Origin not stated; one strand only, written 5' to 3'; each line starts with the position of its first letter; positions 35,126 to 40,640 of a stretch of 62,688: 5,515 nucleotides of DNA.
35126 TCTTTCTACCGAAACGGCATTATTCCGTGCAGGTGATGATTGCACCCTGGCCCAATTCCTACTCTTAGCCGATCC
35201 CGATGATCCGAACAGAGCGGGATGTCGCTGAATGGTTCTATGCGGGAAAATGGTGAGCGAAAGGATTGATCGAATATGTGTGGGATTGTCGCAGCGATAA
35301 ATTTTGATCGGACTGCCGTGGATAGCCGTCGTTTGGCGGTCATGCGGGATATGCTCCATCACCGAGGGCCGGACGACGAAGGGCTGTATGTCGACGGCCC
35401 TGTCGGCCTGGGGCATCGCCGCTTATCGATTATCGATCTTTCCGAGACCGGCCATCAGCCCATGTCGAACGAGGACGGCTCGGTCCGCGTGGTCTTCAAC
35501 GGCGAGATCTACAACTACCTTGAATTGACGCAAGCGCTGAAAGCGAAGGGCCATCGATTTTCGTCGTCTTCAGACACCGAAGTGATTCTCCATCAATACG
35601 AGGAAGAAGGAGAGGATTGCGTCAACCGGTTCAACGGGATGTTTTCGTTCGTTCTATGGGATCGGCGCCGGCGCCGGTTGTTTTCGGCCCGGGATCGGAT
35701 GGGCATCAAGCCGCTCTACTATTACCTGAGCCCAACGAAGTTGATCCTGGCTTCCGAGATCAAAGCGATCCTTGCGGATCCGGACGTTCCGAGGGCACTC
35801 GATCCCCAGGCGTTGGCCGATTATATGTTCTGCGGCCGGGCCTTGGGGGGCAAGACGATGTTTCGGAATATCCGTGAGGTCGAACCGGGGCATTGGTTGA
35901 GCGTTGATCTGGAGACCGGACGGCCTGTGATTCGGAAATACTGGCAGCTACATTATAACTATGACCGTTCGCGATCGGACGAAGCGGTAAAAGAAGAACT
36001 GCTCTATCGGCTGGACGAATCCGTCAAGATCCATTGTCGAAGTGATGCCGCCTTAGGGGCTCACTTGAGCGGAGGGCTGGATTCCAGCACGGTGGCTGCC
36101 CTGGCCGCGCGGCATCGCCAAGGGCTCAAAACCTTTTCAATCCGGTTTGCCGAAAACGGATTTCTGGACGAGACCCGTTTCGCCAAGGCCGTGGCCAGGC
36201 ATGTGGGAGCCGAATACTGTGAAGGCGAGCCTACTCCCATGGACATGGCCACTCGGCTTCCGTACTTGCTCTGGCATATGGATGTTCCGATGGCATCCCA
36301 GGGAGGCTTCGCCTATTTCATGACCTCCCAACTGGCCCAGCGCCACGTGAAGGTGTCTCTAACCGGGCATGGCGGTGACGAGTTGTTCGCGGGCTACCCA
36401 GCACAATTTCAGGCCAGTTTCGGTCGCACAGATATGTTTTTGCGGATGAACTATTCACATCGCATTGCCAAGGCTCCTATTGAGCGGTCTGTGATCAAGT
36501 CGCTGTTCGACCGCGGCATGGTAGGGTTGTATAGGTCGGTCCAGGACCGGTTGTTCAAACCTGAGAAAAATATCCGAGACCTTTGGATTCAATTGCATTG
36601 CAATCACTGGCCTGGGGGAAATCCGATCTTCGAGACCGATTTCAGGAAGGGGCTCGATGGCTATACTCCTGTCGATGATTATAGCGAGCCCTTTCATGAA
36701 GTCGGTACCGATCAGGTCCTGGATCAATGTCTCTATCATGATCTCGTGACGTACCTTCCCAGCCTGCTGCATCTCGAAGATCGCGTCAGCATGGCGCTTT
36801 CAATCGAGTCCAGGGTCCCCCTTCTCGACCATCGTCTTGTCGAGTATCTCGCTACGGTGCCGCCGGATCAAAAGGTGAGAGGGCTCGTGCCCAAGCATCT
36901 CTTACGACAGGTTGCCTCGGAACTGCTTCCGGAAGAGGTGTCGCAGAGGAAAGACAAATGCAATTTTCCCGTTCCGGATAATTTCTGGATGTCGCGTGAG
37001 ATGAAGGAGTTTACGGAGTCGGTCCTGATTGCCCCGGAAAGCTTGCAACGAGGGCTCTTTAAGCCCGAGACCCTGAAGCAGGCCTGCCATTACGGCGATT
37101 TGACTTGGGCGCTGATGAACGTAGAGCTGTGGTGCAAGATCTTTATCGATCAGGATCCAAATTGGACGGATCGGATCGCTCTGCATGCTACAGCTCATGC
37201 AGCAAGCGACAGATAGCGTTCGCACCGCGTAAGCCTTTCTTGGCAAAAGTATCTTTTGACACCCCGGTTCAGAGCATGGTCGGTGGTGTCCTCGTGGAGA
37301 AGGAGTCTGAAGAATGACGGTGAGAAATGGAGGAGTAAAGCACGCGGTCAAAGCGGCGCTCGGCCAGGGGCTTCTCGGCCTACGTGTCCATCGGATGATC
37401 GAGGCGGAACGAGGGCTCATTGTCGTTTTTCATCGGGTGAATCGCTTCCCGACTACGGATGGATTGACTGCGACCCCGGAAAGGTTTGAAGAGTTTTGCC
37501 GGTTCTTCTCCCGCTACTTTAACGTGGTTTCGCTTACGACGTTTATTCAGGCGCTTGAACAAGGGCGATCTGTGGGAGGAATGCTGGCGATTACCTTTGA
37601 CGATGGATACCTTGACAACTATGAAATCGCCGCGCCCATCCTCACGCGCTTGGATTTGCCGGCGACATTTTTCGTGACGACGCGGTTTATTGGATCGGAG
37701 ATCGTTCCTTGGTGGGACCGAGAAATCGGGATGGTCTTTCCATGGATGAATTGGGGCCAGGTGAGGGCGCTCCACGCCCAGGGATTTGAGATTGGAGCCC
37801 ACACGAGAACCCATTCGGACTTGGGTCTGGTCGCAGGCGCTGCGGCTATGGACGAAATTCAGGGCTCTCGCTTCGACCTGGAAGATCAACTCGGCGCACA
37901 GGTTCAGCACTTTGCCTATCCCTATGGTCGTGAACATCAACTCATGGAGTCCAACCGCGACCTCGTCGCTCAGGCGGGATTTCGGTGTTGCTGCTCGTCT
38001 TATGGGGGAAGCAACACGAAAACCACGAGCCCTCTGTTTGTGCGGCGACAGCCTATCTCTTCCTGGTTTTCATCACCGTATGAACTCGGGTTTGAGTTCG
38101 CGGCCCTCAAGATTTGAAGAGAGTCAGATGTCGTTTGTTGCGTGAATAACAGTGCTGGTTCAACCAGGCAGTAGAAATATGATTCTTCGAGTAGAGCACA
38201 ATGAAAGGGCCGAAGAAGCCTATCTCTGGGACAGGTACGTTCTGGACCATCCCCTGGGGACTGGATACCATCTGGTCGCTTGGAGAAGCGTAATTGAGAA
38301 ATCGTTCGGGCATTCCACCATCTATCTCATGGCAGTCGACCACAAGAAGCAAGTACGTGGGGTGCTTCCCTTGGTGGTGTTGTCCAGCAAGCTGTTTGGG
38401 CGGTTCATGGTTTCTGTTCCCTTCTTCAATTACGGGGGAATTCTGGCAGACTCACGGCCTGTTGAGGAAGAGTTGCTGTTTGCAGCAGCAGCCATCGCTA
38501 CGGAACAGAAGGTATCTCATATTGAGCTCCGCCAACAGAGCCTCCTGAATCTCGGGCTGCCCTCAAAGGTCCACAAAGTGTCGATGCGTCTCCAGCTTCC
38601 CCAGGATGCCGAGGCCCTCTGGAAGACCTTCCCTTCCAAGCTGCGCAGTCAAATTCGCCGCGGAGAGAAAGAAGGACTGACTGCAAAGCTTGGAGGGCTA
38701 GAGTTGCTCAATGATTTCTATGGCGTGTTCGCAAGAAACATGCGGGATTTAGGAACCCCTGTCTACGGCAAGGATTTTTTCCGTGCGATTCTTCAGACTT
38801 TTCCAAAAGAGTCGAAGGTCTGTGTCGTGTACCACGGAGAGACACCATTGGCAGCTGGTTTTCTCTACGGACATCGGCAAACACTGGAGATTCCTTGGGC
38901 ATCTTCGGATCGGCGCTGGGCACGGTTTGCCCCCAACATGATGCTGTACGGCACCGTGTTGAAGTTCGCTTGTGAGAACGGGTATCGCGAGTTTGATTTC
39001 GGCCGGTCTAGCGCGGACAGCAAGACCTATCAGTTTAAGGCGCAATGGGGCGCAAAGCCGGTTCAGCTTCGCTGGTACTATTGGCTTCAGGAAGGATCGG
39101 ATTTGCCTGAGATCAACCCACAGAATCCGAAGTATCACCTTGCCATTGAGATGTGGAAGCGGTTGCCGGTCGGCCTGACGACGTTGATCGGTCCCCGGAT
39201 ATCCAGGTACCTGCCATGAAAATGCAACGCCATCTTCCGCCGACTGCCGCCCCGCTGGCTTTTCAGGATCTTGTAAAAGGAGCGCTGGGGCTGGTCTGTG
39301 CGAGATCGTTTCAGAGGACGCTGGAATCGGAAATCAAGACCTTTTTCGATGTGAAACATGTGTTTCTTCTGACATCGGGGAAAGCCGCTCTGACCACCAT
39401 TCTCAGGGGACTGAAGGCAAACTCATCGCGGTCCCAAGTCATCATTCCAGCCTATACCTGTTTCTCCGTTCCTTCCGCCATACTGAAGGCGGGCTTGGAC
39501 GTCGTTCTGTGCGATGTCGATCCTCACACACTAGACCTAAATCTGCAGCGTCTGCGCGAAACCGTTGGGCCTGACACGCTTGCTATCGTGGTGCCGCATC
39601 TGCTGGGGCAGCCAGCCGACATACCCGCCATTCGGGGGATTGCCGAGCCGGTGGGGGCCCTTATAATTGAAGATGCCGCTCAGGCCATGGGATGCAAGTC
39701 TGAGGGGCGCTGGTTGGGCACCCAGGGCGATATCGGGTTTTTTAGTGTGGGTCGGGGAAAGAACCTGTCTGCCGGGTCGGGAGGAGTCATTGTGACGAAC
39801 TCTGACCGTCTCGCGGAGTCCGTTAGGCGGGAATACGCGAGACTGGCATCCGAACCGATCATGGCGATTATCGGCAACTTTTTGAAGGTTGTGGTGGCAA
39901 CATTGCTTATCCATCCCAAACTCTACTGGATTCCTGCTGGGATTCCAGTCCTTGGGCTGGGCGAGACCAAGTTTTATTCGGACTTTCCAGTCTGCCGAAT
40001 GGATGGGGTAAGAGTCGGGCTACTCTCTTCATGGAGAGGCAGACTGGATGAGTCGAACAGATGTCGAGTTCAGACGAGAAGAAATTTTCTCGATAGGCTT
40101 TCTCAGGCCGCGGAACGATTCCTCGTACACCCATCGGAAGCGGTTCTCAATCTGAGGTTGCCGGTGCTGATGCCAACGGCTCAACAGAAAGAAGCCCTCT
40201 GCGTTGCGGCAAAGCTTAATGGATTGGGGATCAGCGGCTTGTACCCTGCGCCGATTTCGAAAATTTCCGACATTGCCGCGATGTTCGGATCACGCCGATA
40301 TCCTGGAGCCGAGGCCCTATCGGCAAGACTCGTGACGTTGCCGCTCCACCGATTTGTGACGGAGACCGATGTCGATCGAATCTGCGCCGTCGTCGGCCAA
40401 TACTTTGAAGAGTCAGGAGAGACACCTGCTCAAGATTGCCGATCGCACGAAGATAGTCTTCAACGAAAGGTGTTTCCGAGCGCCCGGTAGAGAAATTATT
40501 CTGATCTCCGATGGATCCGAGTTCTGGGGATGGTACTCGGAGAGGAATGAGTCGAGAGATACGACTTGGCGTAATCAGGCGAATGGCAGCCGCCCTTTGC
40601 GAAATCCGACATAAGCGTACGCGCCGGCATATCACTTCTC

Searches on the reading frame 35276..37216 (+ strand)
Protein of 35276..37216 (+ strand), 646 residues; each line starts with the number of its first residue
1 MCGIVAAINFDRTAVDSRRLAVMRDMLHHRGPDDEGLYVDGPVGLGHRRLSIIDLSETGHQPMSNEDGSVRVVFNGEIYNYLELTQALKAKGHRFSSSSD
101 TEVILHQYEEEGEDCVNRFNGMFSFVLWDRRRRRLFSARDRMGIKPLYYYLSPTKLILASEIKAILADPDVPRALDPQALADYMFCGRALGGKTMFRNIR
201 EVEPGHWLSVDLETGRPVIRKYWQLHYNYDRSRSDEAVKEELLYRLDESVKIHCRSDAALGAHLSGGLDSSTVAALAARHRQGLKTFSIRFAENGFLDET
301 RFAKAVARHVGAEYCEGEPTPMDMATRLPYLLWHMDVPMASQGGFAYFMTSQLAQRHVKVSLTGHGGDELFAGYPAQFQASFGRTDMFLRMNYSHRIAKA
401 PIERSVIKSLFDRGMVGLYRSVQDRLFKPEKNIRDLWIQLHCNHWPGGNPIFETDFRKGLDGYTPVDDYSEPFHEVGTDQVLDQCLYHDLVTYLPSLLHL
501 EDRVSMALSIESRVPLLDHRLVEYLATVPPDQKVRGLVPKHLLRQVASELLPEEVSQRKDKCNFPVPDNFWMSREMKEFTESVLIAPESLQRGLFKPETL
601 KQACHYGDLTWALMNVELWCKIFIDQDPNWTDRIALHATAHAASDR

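Call 7: search_protein_families(library=pfam, proteins=[window:35276-37216:+], max_evalue=0.001)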
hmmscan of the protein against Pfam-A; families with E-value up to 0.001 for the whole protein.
window:35276-37216:+ (646 aa): 4 families
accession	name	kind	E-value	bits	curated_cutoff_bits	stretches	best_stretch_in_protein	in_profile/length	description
PF00733.27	Asn_synthase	-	2.3e-79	268.1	21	1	243-619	3-352/354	Asparagine synthase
PF13537.11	GATase_7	-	1.4e-49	167.7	25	1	47-167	1-123/123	Glutamine amidotransferase domain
PF13522.11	GATase_6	-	1.1e-44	152.1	27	1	32-161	1-130/130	Glutamine amidotransferase domain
PF12481.13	DUF3700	-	0.00056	19.9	27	0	113-162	123-173/228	Aluminium induced protein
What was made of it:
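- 35276..37216 (+): AsnB-type glutamine amidotransferase. It is a conserved neighbour and a further amide-forming step. Pfam Asn_synthase 2.3e-79 (call 7).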

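Call 68: search_protein_families(library=ncbifam, proteins=[window:35276-37216:+], max_evalue=0.00001)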
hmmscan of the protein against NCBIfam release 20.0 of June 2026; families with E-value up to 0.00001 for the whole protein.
window:35276-37216:+ (646 aa): 9 families
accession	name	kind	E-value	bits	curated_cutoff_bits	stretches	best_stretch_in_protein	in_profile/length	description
TIGR03108.1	eps_aminotran_1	hypoth_equivalog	8.4e-142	474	816.9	2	1-375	1-375/628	XrtA/PEP-CTERM system amidotransferase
TIGR01536.1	asn_synth_AEB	equivalog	1.2e-141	473.3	267.1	1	2-564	1-517/517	asparagine synthase (glutamine-hydrolyzing)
TIGR03104.1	trio_amidotrans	equivalog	1.7e-121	406.3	570.1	2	1-375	1-381/589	N-acetylglutaminylglutamine amidotransferase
NF033535.1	lass_lactam_cya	exception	2.3e-86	290.8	525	2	1-371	1-376/668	lasso peptide isopeptide bond-forming cyclase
NF006949.0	PRK09431.1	equivalog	1.3e-84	284.7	499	3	1-166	1-166/554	asparagine synthase B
NF033561.1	macrolact_Ik_Al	subfamily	5.7e-23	81.3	300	1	113-378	73-338/561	albusnodin/ikarugamycin family macrolactam cyclase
TIGR01134.1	purF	equivalog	4.4e-12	46.1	350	1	40-176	63-210/432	amidophosphoribosyltransferase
NF001484.0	PRK00331.1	subfamily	4.4e-12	45.2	381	1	39-167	63-200/601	isomerizing glutamine--fructose-6-phosphate transaminase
TIGR01135.1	glmS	equivalog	7.1e-12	44.6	418.05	1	41-167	64-199/607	glutamine--fructose-6-phosphate transaminase (isomerizing)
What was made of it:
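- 35276..37216 (+): TIGR03108-like, below cut-off (call 68).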

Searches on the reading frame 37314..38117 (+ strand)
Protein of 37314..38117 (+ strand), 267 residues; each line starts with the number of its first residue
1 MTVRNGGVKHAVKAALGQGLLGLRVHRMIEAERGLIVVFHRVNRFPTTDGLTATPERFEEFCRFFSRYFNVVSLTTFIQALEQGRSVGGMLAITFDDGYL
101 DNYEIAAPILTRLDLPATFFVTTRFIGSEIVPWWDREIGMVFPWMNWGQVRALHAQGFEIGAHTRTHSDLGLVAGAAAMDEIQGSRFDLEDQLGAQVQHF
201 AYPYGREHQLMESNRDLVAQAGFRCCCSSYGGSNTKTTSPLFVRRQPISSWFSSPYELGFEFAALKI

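Call 7: search_protein_families(library=pfam, proteins=[window:37314-38117:+], max_evalue=0.001)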
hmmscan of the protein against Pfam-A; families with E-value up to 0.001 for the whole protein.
window:37314-38117:+ (267 aa): 1 family
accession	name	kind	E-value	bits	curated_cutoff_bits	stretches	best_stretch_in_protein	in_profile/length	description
PF01522.26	Polysacc_deac_1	-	7.1e-23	81.3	23.1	1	89-224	7-122/124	Polysaccharide deacetylase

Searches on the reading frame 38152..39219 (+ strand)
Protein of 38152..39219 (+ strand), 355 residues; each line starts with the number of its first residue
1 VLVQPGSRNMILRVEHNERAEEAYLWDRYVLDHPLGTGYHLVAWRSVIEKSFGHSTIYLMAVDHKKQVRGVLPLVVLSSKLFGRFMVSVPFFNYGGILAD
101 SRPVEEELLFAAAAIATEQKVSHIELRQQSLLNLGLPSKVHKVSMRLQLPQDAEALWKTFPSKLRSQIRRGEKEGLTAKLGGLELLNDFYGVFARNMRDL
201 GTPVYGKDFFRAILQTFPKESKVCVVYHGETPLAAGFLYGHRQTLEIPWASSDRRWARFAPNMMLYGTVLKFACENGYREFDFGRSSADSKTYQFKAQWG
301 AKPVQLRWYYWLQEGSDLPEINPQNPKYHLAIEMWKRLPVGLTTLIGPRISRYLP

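Call 7: search_protein_families(library=pfam, proteins=[window:38152-39219:+], max_evalue=0.001)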
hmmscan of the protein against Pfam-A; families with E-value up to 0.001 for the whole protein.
window:38152-39219:+ (355 aa): 2 families
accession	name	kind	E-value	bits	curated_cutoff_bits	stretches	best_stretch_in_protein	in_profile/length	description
PF13480.13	Acetyltransf_6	-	7.8e-20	71.9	22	1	163-289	2-140/143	Acetyltransferase (GNAT) domain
PF02388.22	FemAB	-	5.2e-11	42.5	24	1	152-227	162-237/406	FemAB family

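Call 68: search_protein_families(library=ncbifam, proteins=[window:38152-39219:+], max_evalue=0.00001)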
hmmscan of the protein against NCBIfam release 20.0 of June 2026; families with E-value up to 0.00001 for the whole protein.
window:38152-39219:+ (355 aa): 1 family
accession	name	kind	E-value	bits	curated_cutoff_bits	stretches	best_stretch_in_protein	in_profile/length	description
TIGR03019.1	pepcterm_femAB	equivalog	7.9e-115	383.4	260.35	1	26-355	3-330/330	FemAB family XrtA/PEP-CTERM system-associated protein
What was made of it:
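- On TIGR03019 XrtA/PEP-CTERM-associated FemAB (g6): The paralogue at 38152-39219 scores 383 bits (call 68).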

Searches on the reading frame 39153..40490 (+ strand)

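Call 7: search_protein_families(library=pfam, proteins=[window:39153-40490:+], max_evalue=0.001)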
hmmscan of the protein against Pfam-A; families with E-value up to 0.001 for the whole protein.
window:39153-40490:+ (445 aa): 1 family
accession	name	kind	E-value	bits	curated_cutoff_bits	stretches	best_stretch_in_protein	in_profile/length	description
PF01041.23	DegT_DnrJ_EryC1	-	9.3e-50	170.3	19.8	2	54-225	26-196/360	DegT/DnrJ/EryC1/StrS aminotransferase family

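Call 77: search_protein_families(library=ncbifam, proteins=[window:39153-40490:+], max_evalue=0.00001)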
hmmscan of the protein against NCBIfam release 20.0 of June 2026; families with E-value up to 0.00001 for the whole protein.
window:39153-40490:+ (445 aa): 8 families
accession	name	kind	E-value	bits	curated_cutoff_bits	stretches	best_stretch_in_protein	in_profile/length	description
NF008687.0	PRK11706.1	equivalog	6.7e-33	114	375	1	51-222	30-200/375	dTDP-4-amino-4,6-dideoxygalactose transaminase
TIGR03588.1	PseC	equivalog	3.7e-30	105.1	423.5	1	56-225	34-208/380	UDP-4-amino-4,6-dideoxy-N-acetyl-beta-L-altrosamine transaminase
TIGR04427.1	PLP_DesI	equivalog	3.3e-29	102.2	650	1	54-225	54-222/390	dTDP-4-dehydro-6-deoxyglucose aminotransferase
NF008658.2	PRK11658.1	equivalog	3.7e-29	101.5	631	1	54-226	35-205/379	UDP-4-amino-4-deoxy-L-arabinose aminotransferase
TIGR04181.1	NHT_00031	hypoth_equivalog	6.4e-25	87.8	420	1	53-225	31-218/359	LegC family aminotransferase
TIGR02379.1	ECA_wecE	subfamily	8.3e-24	84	434.85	1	52-222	31-201/376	dTDP-4-amino-4,6-dideoxy-D-glucose transaminase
NF011936.0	PRK15407.1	equivalog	4e-23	81.8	423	1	40-224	52-244/440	lipopolysaccharide biosynthesis protein RfbH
NF047599.1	SerpalmtaseBetaP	equivalog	5.3e-06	25.4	500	1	54-235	90-277/394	serine palmitoyltransferase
